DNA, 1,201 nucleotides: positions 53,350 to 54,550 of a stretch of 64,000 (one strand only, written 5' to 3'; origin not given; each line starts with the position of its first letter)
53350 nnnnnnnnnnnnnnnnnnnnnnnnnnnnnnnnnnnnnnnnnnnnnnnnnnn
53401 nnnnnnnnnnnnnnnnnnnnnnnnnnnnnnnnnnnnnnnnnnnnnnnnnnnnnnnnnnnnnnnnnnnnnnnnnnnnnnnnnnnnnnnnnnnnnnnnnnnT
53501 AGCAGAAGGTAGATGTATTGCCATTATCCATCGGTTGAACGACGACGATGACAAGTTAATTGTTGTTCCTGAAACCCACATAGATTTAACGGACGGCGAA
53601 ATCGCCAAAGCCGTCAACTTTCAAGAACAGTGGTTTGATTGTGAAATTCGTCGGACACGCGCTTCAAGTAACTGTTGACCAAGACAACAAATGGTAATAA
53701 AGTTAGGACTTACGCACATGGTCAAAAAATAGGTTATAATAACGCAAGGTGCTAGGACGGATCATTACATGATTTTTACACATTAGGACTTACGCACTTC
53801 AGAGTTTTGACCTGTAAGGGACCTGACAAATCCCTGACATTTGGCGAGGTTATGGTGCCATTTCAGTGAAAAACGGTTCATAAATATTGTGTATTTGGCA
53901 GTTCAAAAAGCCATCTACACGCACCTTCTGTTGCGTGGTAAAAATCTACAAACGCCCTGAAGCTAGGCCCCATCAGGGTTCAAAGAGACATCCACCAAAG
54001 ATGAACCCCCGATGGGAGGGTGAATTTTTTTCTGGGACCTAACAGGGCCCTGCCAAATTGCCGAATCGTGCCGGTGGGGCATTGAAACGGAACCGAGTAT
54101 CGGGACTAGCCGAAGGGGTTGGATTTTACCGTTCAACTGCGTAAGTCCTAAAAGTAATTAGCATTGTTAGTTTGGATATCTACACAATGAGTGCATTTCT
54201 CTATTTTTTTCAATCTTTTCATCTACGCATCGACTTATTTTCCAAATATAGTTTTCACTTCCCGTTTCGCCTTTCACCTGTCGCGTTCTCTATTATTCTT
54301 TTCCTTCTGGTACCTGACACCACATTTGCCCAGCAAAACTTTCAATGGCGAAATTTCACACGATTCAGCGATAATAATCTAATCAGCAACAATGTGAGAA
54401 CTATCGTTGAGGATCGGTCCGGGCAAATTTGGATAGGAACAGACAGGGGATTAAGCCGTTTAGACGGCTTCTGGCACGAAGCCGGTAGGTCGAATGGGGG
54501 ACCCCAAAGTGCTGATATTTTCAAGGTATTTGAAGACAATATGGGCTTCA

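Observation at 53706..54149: MITE-like ~445-bp non-coding element with perfect 13-bp terminal inverted repeats and a second partial copy 50 kb away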

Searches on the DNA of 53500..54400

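Call 10: search_rna_families(source=window, start=53500, end=54400, threshold=evalue, max_evalue=10)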
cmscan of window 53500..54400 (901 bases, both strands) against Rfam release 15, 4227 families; matches with E-value up to 10: 4.
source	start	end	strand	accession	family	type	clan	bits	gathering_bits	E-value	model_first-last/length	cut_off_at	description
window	53763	53819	+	RF00273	SNORD59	Gene; snRNA; snoRNA; CD-box;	CL00065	16.9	45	2.7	1-73/73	no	Small nucleolar RNA SNORD59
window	53741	53794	-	RF03898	mir-7616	Gene; miRNA;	-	16.1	100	6.7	1-67/67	no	mir-7616 microRNA precursor family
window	53519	53553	-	RF00498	EAV_LTH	Cis-reg; leader;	-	13.9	70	5.3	1-45/45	no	Equine arteritis virus leader TRS hairpin (LTH)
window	54033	54092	+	RF03142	L2-Alphaproteobacteria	Cis-reg; leader;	-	11.1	37.8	7.3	1-58/66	no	L2-Alphaproteobacteria ribosomal protein leader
